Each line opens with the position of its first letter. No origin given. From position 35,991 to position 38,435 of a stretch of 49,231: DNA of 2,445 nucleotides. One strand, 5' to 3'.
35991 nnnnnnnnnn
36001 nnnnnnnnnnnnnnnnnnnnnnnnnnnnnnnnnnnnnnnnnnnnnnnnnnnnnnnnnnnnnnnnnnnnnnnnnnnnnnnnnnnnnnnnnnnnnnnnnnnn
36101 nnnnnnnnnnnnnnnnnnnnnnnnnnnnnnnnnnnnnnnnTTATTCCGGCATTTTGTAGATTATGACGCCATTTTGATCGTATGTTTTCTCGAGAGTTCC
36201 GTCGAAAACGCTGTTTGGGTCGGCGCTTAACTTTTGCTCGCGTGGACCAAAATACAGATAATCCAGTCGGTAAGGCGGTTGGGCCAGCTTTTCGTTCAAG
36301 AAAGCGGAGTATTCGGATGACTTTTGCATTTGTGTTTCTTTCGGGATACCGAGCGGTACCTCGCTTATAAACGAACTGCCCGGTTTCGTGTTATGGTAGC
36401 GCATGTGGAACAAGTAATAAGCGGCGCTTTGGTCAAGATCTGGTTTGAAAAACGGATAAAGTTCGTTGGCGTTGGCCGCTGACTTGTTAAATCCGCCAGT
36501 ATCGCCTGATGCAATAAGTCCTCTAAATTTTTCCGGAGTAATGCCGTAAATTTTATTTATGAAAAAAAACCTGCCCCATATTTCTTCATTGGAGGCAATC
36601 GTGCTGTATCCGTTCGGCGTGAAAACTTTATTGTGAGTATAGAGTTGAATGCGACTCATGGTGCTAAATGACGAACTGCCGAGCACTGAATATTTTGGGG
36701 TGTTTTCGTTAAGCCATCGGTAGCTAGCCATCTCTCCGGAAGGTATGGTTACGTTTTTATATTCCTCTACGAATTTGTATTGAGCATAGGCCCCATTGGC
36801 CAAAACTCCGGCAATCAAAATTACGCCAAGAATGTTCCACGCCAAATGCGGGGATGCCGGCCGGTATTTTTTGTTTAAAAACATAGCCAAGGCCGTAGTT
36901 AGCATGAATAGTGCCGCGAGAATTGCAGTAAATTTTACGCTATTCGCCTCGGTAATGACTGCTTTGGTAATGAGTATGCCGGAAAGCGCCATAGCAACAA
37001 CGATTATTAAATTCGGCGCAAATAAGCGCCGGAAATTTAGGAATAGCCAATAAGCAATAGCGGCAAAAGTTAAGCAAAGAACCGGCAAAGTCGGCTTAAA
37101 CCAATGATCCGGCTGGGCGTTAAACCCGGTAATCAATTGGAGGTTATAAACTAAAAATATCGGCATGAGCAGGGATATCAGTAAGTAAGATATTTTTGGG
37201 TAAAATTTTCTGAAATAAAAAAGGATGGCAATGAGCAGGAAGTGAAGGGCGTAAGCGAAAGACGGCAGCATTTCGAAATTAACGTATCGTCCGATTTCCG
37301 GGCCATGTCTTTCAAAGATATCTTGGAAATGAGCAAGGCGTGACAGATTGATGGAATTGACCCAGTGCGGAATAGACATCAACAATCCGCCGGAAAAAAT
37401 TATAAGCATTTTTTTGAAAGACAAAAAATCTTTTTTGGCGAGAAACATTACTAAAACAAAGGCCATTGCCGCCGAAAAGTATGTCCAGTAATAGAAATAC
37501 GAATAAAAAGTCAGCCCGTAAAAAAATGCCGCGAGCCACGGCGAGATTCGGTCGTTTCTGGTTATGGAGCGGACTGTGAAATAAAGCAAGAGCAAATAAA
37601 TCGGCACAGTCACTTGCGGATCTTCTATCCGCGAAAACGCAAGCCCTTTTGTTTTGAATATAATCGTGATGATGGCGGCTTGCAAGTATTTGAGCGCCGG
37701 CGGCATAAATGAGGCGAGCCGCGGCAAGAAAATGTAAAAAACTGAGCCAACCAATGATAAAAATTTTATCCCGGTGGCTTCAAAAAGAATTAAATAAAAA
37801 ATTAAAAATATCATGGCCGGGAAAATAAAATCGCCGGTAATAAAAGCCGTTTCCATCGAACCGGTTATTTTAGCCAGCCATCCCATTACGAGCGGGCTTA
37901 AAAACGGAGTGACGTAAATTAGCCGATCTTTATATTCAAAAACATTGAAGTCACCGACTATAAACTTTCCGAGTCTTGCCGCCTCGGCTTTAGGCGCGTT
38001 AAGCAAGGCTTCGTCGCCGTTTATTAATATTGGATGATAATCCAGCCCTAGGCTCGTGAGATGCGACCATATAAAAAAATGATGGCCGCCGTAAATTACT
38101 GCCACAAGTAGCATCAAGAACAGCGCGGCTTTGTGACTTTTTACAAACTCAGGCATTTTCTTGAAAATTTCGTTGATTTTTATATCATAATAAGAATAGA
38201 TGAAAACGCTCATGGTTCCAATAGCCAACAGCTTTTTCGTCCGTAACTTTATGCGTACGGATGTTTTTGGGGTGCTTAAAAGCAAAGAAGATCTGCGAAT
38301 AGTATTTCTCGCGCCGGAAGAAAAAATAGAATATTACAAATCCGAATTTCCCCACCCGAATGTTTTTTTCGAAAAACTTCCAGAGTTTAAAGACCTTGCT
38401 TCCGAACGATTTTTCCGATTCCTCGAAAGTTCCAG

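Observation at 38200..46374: Four diverged paralogs of an unrecognised GT-B-like family arrayed with a flippase and a large membrane protein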

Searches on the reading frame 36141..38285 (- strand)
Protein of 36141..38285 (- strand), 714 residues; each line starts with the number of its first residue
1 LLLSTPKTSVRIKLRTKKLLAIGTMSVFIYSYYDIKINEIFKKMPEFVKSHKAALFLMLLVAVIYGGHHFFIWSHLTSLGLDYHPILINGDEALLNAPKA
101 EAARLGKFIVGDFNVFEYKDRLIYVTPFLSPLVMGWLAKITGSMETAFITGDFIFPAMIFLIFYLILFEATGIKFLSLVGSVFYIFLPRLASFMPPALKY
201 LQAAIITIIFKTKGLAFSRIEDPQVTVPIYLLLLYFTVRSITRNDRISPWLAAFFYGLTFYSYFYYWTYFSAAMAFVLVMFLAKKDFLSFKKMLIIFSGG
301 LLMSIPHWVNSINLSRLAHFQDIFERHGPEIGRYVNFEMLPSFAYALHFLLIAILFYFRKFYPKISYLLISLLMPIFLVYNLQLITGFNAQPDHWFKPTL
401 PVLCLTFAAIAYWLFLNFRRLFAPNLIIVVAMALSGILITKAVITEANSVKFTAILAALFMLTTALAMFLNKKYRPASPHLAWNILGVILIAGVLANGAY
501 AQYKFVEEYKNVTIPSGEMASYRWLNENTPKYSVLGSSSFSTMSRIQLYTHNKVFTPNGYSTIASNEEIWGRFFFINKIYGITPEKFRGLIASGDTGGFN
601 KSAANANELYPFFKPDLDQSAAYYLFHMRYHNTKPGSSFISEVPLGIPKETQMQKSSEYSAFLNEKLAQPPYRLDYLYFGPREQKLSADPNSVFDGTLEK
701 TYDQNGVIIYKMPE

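Call 3: search_protein_families(library=pfam, proteins=[window:36141-38285:-], max_evalue=0.01)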
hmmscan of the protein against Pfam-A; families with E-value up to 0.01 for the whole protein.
window:36141-38285:- (714 aa): 0 families

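Call 4: search_protein_families(library=ncbifam, proteins=[window:36141-38285:-], max_evalue=0.01)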
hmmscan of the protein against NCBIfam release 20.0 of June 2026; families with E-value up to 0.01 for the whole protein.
window:36141-38285:- (714 aa): 0 families

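Call 65: find_homologous_proteins(query=window:36141-38156:-, max_evalue=0.00001)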
Query window:36141-38156:- (671 aa): 12 proteins with E <= 0.00001 among 8000 candidates.
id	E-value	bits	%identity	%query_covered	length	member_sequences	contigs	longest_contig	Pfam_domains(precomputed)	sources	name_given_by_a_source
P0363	0.0e+0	1491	99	100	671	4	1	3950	-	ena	-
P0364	0.0e+0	1382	91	100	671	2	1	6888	-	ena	-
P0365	0.0e+0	1042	68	100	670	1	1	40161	-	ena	-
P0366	7.9e-298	1008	65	100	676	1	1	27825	-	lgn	-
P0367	3.9e-225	767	53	99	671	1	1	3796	-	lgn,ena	-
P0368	3.5e-185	635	47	99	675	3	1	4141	-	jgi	-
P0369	9.1e-184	631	45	99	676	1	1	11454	-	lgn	-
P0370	1.1e-167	578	43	100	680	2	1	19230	-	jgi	-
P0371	2.9e-163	563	42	100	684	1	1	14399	-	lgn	-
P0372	8.6e-163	561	43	99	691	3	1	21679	-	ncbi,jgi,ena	-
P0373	1.3e-153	531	40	99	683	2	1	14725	-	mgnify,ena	mgnify:CR=1 FL=1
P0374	2.0e-148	514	40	99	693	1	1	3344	-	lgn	-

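Call 68: search_protein_families(library=pfam, alignment_id=A5, max_evalue=1)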
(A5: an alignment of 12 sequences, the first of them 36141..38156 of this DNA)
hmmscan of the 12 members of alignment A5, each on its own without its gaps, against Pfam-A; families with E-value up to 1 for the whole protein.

A. member 1, window:36141-38156:- (671 aa): 1 family
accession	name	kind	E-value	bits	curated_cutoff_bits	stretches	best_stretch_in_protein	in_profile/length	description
PF11286.13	DUF3087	-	0.82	9.5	23.4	1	411-452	24-63/165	Protein of unknown function (DUF3087)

B. families by the number of members that match (of 12 scanned): 3 families
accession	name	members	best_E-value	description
PF12263.13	DUF3611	1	0.0011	Protein of unknown function (DUF3611)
PF20154.4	LNT_N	1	0.018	Apolipoprotein N-acyltransferase N-terminal domain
PF11286.13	DUF3087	1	0.82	Protein of unknown function (DUF3087)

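Call 76: predict_structure(alignment_id=A5)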
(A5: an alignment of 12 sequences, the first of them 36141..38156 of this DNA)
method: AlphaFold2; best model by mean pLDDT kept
length: 671 residues; sequences in the alignment: 12
mean_pLDDT: 63.5   pTM: 0.57
mean pLDDT of the five models: 63.5, 63.2, 59.2, 58.7, 56.5
residues with pLDDT >= 90: 57; 70-90: 219; 50-70: 202; < 50: 193
segments of 3 or more residues with pLDDT < 50: 43-51, 67-84, 145-179, 279-303, 338-369, 402-404, 454-470, 515-519, 552-572, 584-602
pLDDT, mean of each block of 10 residues (from residue 1): 86 88 69 59 45 60 55 42 60 80 76 85 85 77 47 33 31 32 75 89 90 79 69 85 89 90 66 54 37 34 57 73 78 55 34 32 44 52 67 64 50 65 67 56 53 45 42 70 76 78 61 52 72 89 81 37 35 55 40 29 67 90 69 87 87 90 88 62
secondary structure, 60 per line:
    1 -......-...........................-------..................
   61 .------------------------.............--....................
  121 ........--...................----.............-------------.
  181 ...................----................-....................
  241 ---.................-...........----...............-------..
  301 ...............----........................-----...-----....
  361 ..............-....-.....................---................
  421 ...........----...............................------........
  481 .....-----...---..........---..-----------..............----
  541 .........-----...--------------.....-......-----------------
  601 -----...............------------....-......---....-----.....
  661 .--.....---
elements in order (helices of 4 or more, strands of 3 or more residues): H2-7 H9-35 H43-61 H86-98 H101-128 H131-149 H154-166 H180-199 H204-219 H221-240 H244-260 H262-272 H277-291 H299-315 H320-343 H357-374 H376-379 H381-401 H405-431 H436-466 H473-485 E491-493 H497-506 H523-536 H541-549 H572-576 H578-583 H606-620 E633-636 H638-643 H647-650 E656-661 E664-668

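Call 78: fold_search(model_id=the predicted structure, library=pdb)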
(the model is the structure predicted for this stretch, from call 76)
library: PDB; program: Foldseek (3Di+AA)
matches with E <= 10: 90; with E <= 0.001: 8
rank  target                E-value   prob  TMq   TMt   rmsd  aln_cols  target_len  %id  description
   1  6s7t_A                5.1e-05  1.00  0.36  0.35  17.4       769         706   12  Cryo-EM structure of human oligosaccharyltransferase complex OST-B (released 2019-12-18)
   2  9n9j_I                7.0e-05  1.00  0.39  0.37  16.8       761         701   13  Structure of a GRP94 folding intermediate engaged with a CCDC134- and FKBP11-bound secretory translocon (released 2025-11-19)
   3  5ogl_A                9.8e-05  1.00  0.37  0.36  14.8       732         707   14  Structure of bacterial oligosaccharyltransferase PglB in complex with an acceptor peptide and an lipid-linked oligosac (released 2017-10-25)
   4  8b6l_I                1.1e-04  1.00  0.38  0.38  16.9       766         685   14  Subtomogram average of the human Sec61-TRAP-OSTA-translocon (released 2022-12-07)
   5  6gxc_A                1.3e-04  1.00  0.35  0.34  14.8       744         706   14  Bacterial oligosaccharyltransferase PglB in complex with an inhibitory peptide and a reactive lipid-linked oligosaccha (released 2018-11-14)
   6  8agc_A                5.7e-04  1.00  0.34  0.33  15.5       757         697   12  Structure of yeast oligosaccharylransferase complex with lipid-linked oligosaccharide and non-acceptor peptide bound (released 2022-12-07)
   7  7oci_F                8.0e-04  1.00  0.38  0.40  15.5       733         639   11  Cryo-EM structure of yeast Ost6p containing oligosaccharyltransferase complex (released 2022-02-16)
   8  6s7o_A                8.0e-04  1.00  0.38  0.38  16.0       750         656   13  Cryo-EM structure of human oligosaccharyltransferase complex OST-A (released 2019-12-18)
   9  8age_A                1.0e-03  1.00  0.36  0.37  14.3       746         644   12  Structure of yeast oligosaccharylransferase complex with acceptor peptide bound (released 2022-12-07)
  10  6ezn_F                1.6e-03  1.00  0.38  0.39  14.8       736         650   12  Cryo-EM structure of the yeast oligosaccharyltransferase (OST) complex (released 2018-01-17)
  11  6ftg_5                2.5e-03  1.00  0.38  0.39  16.3       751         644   12  Subtomogram average of OST-containing ribosome-translocon complexes from canine rough microsomal membranes (released 2018-03-21)
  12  8pn9_A                2.5e-03  1.00  0.38  0.39  17.3       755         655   11  Structure of human oligosaccharyltransferase OST-A complex bound to NGI-1 (released 2024-05-08)
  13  6c26_A                7.4e-03  1.00  0.37  0.38  15.8       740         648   11  The Cryo-EM structure of a eukaryotic oligosaccharyl transferase complex (released 2018-01-31)
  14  5f15                  8.4e-03  1.00  0.28  0.33  13.8       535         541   12  Crystal Structure of ArnT from Cupriavidus metallidurans bound to Undecaprenyl phosphate (released 2016-02-17)
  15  7zlg_A                1.5e-02  0.99  0.34  0.34  15.1       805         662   10  Cryo-EM structure of C-mannosyltransferase CeDPY19, in complex with acceptor peptide and bound to CMT2-Fab and anti-Fa (released 2023-01-11)
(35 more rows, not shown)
